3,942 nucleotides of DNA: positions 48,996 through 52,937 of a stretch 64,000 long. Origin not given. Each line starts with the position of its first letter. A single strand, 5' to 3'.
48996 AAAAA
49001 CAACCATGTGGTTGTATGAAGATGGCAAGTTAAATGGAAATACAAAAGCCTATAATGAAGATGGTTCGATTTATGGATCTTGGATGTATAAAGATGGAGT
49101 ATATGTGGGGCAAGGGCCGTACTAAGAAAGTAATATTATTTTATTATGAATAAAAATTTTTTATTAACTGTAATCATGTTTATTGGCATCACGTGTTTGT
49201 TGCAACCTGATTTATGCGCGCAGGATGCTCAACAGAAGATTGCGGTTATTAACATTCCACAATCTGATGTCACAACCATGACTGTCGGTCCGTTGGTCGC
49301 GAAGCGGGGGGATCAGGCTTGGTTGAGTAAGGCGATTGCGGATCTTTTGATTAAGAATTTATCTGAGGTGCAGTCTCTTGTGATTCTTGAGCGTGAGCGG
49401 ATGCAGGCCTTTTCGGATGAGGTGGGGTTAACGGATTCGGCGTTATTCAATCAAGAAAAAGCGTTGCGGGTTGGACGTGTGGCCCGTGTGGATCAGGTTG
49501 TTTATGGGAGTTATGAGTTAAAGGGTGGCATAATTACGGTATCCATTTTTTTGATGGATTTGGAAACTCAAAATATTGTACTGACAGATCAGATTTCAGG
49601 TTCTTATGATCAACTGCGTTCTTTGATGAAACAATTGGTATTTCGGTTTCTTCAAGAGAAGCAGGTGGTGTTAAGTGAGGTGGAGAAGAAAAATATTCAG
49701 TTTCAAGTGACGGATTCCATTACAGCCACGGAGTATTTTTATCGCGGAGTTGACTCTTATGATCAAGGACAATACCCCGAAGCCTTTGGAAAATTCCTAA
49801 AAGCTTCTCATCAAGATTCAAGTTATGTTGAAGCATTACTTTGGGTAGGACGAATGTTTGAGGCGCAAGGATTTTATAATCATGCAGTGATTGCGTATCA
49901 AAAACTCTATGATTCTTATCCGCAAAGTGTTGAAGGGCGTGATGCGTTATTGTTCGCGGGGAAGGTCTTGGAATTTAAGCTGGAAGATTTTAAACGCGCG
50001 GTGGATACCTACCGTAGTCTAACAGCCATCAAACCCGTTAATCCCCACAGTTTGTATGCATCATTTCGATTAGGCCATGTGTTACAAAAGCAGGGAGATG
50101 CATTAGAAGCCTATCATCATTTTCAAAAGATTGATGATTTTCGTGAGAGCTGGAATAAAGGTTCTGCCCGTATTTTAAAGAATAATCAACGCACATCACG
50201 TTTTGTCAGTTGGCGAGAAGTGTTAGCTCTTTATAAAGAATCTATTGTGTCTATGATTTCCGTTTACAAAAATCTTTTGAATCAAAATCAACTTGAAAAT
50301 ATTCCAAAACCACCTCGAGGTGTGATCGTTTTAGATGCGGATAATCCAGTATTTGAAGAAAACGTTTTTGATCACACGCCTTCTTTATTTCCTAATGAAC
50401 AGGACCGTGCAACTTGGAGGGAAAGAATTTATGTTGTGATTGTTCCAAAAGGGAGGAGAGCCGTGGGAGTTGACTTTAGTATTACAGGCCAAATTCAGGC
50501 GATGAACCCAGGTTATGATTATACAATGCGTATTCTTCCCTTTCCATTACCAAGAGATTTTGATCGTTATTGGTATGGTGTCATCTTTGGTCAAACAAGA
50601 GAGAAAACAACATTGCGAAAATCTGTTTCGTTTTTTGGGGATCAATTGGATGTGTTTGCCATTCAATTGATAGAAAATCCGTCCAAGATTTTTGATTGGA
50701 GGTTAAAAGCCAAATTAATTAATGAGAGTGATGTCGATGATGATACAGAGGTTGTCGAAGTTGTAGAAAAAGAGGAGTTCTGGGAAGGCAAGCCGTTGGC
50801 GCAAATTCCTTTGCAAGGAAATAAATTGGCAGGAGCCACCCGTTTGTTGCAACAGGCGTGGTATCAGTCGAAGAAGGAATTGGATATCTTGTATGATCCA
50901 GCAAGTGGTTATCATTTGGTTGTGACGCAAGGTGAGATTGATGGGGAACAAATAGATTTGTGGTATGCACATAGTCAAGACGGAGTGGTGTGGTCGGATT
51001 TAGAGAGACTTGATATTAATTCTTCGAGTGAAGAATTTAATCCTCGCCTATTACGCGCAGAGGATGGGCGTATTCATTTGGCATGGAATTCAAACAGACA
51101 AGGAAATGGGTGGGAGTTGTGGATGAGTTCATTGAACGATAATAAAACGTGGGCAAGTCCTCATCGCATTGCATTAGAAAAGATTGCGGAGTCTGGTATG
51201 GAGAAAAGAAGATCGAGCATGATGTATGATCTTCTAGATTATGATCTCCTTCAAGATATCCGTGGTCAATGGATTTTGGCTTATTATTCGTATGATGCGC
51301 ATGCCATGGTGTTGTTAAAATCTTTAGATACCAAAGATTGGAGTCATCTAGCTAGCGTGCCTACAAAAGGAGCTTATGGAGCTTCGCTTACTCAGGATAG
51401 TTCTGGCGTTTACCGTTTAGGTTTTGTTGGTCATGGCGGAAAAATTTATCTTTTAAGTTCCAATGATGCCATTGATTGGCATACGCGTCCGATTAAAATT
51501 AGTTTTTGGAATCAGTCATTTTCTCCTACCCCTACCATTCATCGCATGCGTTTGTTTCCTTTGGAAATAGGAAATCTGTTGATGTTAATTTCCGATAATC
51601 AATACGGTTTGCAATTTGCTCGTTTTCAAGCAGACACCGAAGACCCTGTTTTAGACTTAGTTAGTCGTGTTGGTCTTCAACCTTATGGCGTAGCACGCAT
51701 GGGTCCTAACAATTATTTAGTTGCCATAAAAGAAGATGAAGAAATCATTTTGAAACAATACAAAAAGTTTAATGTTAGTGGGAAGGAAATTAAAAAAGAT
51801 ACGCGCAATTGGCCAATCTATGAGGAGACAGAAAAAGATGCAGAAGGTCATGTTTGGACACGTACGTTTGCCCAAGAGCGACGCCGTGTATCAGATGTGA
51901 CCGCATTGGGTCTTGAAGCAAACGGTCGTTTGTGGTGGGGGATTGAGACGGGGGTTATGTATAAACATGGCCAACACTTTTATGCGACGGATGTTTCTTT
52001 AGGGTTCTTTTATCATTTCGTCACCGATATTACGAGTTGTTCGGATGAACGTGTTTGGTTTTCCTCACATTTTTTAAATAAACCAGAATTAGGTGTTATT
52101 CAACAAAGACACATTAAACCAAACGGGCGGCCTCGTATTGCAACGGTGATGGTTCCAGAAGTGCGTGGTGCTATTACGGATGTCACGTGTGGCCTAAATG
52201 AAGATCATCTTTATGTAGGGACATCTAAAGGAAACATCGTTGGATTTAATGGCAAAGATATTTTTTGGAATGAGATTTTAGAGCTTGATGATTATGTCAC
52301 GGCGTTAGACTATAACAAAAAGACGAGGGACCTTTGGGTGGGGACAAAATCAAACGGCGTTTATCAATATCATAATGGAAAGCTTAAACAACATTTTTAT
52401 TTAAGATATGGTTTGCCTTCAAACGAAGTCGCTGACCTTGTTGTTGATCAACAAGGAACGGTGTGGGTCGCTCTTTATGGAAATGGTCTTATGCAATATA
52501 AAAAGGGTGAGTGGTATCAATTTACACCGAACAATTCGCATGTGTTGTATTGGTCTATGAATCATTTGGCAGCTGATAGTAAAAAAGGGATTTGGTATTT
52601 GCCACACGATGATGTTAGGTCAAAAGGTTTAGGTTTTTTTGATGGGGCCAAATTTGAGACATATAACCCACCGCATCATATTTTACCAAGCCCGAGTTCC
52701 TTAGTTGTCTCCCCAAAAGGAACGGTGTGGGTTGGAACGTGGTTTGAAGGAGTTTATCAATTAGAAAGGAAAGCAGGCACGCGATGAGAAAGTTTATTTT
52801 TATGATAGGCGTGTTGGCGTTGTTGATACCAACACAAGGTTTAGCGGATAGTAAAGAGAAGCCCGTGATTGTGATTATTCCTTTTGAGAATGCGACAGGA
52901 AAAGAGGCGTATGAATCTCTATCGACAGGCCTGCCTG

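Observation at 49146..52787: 1213-aa protein combining a CsgG-like module, TPR, a BNR/Asp-box sialidase-like propeller and a Reg_prop propeller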

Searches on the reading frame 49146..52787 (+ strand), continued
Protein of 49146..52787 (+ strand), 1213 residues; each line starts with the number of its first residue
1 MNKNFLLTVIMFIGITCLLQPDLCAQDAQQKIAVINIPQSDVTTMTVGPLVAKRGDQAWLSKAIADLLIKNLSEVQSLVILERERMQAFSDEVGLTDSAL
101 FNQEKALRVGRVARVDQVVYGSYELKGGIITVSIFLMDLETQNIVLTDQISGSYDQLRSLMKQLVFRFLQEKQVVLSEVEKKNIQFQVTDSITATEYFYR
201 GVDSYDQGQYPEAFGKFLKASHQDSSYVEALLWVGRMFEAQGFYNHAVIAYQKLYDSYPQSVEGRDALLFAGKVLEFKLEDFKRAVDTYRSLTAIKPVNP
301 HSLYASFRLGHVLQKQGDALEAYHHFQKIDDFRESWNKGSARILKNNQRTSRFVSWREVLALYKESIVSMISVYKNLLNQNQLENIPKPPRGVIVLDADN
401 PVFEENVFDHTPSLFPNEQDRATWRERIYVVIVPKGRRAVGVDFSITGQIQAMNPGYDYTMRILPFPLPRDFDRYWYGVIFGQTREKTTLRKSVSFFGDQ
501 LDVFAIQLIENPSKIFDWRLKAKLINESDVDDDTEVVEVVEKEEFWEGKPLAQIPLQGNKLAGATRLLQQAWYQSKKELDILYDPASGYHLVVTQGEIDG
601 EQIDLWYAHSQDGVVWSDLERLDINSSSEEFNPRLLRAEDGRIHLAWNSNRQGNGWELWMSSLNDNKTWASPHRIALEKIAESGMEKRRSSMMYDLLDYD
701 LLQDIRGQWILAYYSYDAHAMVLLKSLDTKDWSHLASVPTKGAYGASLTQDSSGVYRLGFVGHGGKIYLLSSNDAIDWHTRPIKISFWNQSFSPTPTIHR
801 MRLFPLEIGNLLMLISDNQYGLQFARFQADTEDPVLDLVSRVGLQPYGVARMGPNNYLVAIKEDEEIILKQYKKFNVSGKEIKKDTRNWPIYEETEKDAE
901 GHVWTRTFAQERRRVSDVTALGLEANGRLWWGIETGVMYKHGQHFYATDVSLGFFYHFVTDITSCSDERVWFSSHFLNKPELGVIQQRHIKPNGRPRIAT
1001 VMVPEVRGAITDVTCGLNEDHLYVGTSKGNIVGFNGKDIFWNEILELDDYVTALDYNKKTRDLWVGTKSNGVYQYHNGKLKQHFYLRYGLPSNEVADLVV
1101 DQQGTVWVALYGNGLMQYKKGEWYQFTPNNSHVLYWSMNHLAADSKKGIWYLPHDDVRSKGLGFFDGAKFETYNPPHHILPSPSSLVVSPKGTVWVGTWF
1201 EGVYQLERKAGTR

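Call 41: search_protein_families(library=pfam, proteins=[L007:3748-5238:+, L007:5807-7348:+, L006:1667-5044:+, L006:5056-6474:+, L012:15698-18166:-, L007:15579-16448:+, L010:15546-16919:+, L004:14480-15199:+, L007:17184-18791:-, L002:6726-7970:+], max_evalue=0.001)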
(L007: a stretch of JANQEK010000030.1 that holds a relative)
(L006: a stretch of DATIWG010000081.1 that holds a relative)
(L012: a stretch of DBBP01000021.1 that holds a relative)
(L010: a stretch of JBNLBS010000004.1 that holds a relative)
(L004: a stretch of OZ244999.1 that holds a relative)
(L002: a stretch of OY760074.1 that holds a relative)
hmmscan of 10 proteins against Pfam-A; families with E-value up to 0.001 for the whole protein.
L007:3748-5238:+ (497 aa): 4 families
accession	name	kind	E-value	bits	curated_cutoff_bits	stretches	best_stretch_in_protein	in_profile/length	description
PF02518.31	HATPase_c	-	2.9e-20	73.2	26.4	1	377-494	2-110/111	Histidine kinase-, DNA gyrase B-, and HSP90-like ATPase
PF17152.10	CHASE8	-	2.4e-13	50.7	27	1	43-145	2-101/102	Periplasmic sensor domain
PF00512.31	HisKA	-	1.5e-11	44.6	26.9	1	273-337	3-65/66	His Kinase A (phospho-acceptor) domain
PF00672.30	HAMP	-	4.2e-09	37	25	1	181-232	2-52/53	HAMP domain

L007:5807-7348:+ (514 aa): 7 families
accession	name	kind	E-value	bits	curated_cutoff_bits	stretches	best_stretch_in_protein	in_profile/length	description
PF02518.31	HATPase_c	-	9.7e-27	94.1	26.4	1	401-512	2-110/111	Histidine kinase-, DNA gyrase B-, and HSP90-like ATPase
PF00072.30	Response_reg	-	1.8e-24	86.5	30.2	1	22-130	1-109/111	Response regulator receiver domain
PF13426.13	PAS_9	-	6.9e-15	55.6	27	1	174-270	9-103/103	PAS domain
PF08447.18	PAS_3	-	2.4e-13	50.6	25.6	1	180-262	3-86/89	PAS fold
PF00989.32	PAS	-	3.9e-12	46.6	22.6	1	162-268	7-113/113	PAS fold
PF08448.16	PAS_4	-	4.1e-12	46.7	23.1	1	164-273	3-110/110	PAS fold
PF00512.31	HisKA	-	1.3e-11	44.8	26.9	1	292-357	2-64/66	His Kinase A (phospho-acceptor) domain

L006:1667-5044:+ (1126 aa): 6 families
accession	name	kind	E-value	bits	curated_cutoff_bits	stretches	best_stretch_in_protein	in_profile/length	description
PF00072.30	Response_reg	-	4.8e-48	162.4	30.2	2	774-889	1-110/111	Response regulator receiver domain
PF02518.31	HATPase_c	-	1.3e-32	112.9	26.4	1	496-609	1-108/111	Histidine kinase-, DNA gyrase B-, and HSP90-like ATPase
PF00512.31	HisKA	-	2e-20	73.1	26.9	1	384-449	1-66/66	His Kinase A (phospho-acceptor) domain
PF01627.28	Hpt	-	1.8e-10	41.3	24.6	1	951-1031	2-81/84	Hpt domain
PF08448.16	PAS_4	-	2.7e-06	28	23.1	1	268-366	13-110/110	PAS fold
PF13426.13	PAS_9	-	0.00026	21.6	27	1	266-363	6-103/103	PAS domain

L006:5056-6474:+ (473 aa): 2 families
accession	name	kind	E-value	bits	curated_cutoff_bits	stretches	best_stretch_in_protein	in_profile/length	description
PF00072.30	Response_reg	-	8.8e-31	106.8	30.2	1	6-117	1-110/111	Response regulator receiver domain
PF00211.25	Guanylate_cyc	-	1.4e-26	93.6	21.9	1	175-340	8-163/183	Adenylate and Guanylate cyclase catalytic domain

L012:15698-18166:- (823 aa): 2 families
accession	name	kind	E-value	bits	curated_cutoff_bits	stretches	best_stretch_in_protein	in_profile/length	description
PF02518.31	HATPase_c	-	1.7e-24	86.8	26.4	1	709-821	2-110/111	Histidine kinase-, DNA gyrase B-, and HSP90-like ATPase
PF00512.31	HisKA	-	2.4e-18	66.4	26.9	1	595-660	2-66/66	His Kinase A (phospho-acceptor) domain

L007:15579-16448:+ (290 aa): 14 families
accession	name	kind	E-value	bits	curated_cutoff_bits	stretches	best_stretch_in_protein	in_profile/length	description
PF07719.23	TPR_2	-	3.5e-13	49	27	0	136-166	3-33/34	Tetratricopeptide repeat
PF13424.12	TPR_12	-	9e-12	45.5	30.1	1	114-166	24-77/77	Tetratricopeptide repeat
PF00515.34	TPR_1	-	9.9e-12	44.6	27.8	0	251-272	13-34/34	Tetratricopeptide repeat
PF13428.12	TPR_14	-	8.7e-11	41.8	23.5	0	241-275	3-37/44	Tetratricopeptide repeat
PF13432.12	TPR_16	-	4.7e-09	37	32.7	0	175-222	4-48/65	Tetratricopeptide repeat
PF13414.12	TPR_11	-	2.2e-08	34.1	26.8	0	249-270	4-25/42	TPR repeat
PF14559.12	TPR_19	-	8.2e-08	32.9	25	0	120-165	11-56/68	Tetratricopeptide repeat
PF13431.12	TPR_17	-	2.7e-07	30.8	24.4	0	232-260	6-34/34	Tetratricopeptide repeat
PF13181.12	TPR_8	-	3.2e-07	30.4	25.7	0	241-271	3-33/34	Tetratricopeptide repeat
PF23914.1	TPR_CcmH_CycH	-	3.9e-06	27.2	42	0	217-268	99-150/158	Cytochrome c-type biogenesis protein H TPR domain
PF13374.12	TPR_10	-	1.3e-05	25.5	27.5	0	241-268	4-31/42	Tetratricopeptide repeat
PF13176.12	TPR_7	-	2.9e-05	24.3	27.9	0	137-165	2-30/36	Tetratricopeptide repeat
PF25063.1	ARM_TT21_C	-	4.3e-05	23.9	35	1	52-196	24-157/209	Tetratricopeptide repeat protein 21 C-terminal ARM domain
PF12895.13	ANAPC3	-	8.5e-05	23.2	27.2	0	130-193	18-81/82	Anaphase-promoting complex, cyclosome, subunit 3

L010:15546-16919:+ (458 aa): 16 families
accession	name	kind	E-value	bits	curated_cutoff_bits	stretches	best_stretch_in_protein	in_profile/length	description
PF07719.23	TPR_2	-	6.9e-25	85.5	27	1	263-294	3-34/34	Tetratricopeptide repeat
PF00515.34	TPR_1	-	2.1e-23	81.5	27.8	2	263-294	3-34/34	Tetratricopeptide repeat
PF13431.12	TPR_17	-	2e-16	59.2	24.4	1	386-412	1-27/34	Tetratricopeptide repeat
PF13432.12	TPR_16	-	2.4e-13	50.7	32.7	2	232-294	1-64/65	Tetratricopeptide repeat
PF13181.12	TPR_8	-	6.4e-13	48.2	25.7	1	264-294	4-34/34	Tetratricopeptide repeat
PF13414.12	TPR_11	-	8.9e-13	48.1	26.8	0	343-370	8-35/42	TPR repeat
PF13371.12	TPR_9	-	3.5e-12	46.6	35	2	264-296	32-64/73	Tetratricopeptide repeat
PF13428.12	TPR_14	-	4.7e-10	39.6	23.5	0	263-299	3-39/44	Tetratricopeptide repeat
PF13226.11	DUF4034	-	3.3e-09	37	21.3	0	174-211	215-252/274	Domain of unknown function (DUF4034)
PF13424.12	TPR_12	-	7.3e-08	32.9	30.1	0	235-292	10-76/77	Tetratricopeptide repeat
PF14559.12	TPR_19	-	9.9e-08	32.6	25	0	239-293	2-57/68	Tetratricopeptide repeat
PF23914.1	TPR_CcmH_CycH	-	1.3e-07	32.1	42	0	361-413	48-99/158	Cytochrome c-type biogenesis protein H TPR domain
PF12895.13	ANAPC3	-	3.3e-06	27.7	27.2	0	251-299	15-60/82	Anaphase-promoting complex, cyclosome, subunit 3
PF13174.12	TPR_6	-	0.00014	22.7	26.3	0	264-293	3-32/33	Tetratricopeptide repeat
PF13374.12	TPR_10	-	0.00015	22.1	27.5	0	331-358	4-31/42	Tetratricopeptide repeat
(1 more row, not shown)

L004:14480-15199:+ (240 aa): 0 families

L007:17184-18791:- (536 aa): 2 families
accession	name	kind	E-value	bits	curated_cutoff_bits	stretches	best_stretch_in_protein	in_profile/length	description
PF02518.31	HATPase_c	-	4.8e-21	75.7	26.4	1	423-530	2-108/111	Histidine kinase-, DNA gyrase B-, and HSP90-like ATPase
PF00512.31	HisKA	-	7.2e-19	68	26.9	1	311-375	2-64/66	His Kinase A (phospho-acceptor) domain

L002:6726-7970:+ (415 aa): 19 families
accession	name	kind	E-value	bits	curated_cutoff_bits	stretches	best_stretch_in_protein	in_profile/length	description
PF00515.34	TPR_1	-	3.4e-35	118.9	27.8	3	323-354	3-34/34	Tetratricopeptide repeat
PF07719.23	TPR_2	-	4e-34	114.3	27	2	323-354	3-34/34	Tetratricopeptide repeat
PF13181.12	TPR_8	-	3.6e-27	92.6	25.7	2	324-353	4-33/34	Tetratricopeptide repeat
PF13414.12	TPR_11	-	9.8e-24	83.2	26.8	3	328-362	1-35/42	TPR repeat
PF13424.12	TPR_12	-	1.5e-20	73.6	30.1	4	323-384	5-67/77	Tetratricopeptide repeat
PF13428.12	TPR_14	-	7.2e-20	69.9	23.5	1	323-362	3-42/44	Tetratricopeptide repeat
PF13432.12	TPR_16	-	2.3e-19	69.9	32.7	2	327-388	3-64/65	Tetratricopeptide repeat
PF13431.12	TPR_17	-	3.2e-18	64.8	24.4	1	242-275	1-34/34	Tetratricopeptide repeat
PF14559.12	TPR_19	-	5.5e-16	59.1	25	1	333-396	3-65/68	Tetratricopeptide repeat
PF13374.12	TPR_10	-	3.1e-12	46.5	27.5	0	327-350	8-31/42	Tetratricopeptide repeat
PF23914.1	TPR_CcmH_CycH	-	3.6e-12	46.9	42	1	348-413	43-108/158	Cytochrome c-type biogenesis protein H TPR domain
PF13174.12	TPR_6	-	1.5e-11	44.6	26.3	0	323-353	2-32/33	Tetratricopeptide repeat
PF13176.12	TPR_7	-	3.5e-11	42.7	27.9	0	259-283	4-28/36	Tetratricopeptide repeat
PF13371.12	TPR_9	-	1.5e-09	38.1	35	1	328-391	2-65/73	Tetratricopeptide repeat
PF25063.1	ARM_TT21_C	-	1.1e-08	35.6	35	1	320-384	94-158/209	Tetratricopeptide repeat protein 21 C-terminal ARM domain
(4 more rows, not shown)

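Call 69: search_protein_families(library=padloc, proteins=[window:49146-52784:+], max_evalue=0.01)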
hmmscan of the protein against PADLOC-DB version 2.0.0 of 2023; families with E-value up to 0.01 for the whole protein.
window:49146-52784:+ (1213 aa): 0 families

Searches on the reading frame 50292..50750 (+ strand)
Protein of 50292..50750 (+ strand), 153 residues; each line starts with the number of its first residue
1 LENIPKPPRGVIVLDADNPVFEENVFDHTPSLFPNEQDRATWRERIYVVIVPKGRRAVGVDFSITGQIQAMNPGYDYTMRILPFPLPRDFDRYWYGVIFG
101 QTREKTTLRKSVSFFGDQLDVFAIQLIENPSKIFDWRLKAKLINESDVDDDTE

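Call 63: search_solved_structures(query=A7, max_evalue=10)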
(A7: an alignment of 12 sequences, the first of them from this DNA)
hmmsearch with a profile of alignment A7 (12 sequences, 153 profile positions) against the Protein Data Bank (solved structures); distinct sequences matched with E-value up to 10: 3.
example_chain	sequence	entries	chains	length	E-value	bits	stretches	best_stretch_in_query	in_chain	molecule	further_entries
2ogy_A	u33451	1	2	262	1.5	11.3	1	29-82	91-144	5-methyltetrahydrofolate corrinoid/iron sulfur protein methyltransferase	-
2e7f_A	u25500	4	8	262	1.5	11.3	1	29-82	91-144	5-methyltetrahydrofolate corrinoid/iron sulfur protein methyltransferase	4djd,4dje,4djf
1f6y_A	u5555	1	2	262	1.5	11.3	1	29-82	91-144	5-METHYLTETRAHYDROFOLATE CORRINOID/IRON SULFUR PROTEIN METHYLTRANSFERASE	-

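Call 64: search_protein_families(library=pfam, alignment_id=A7, max_evalue=1)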
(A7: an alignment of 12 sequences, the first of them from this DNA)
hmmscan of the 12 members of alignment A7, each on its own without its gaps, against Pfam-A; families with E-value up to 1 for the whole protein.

A. member 1, seq(153 aa): 0 families

B. families by the number of members that match (of 12 scanned): 5 families
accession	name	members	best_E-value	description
PF23809.1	Phage_holin_9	1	0.035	Bacteriophage holin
PF19925.4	DUF6388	1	0.18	Family of unknown function (DUF6388)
PF03057.20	DUF236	1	0.19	DUF236 repeat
PF25812.1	RAD24_helical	1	0.21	Checkpoint protein RAD24-like, helical bundle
PF06536.16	Av_adeno_fibre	1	0.31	Avian adenovirus fibre, N-terminal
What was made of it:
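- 50313..50735 (+): Orphan beta-sandwich domain (residues 390-530). It has the densest set of invariant residues in the protein. A family sub-profile finds no PDB match (best E 1.5) and no Pfam match (calls 63, 64).
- Tried and rejected: Nothing was found (calls 63, 64).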
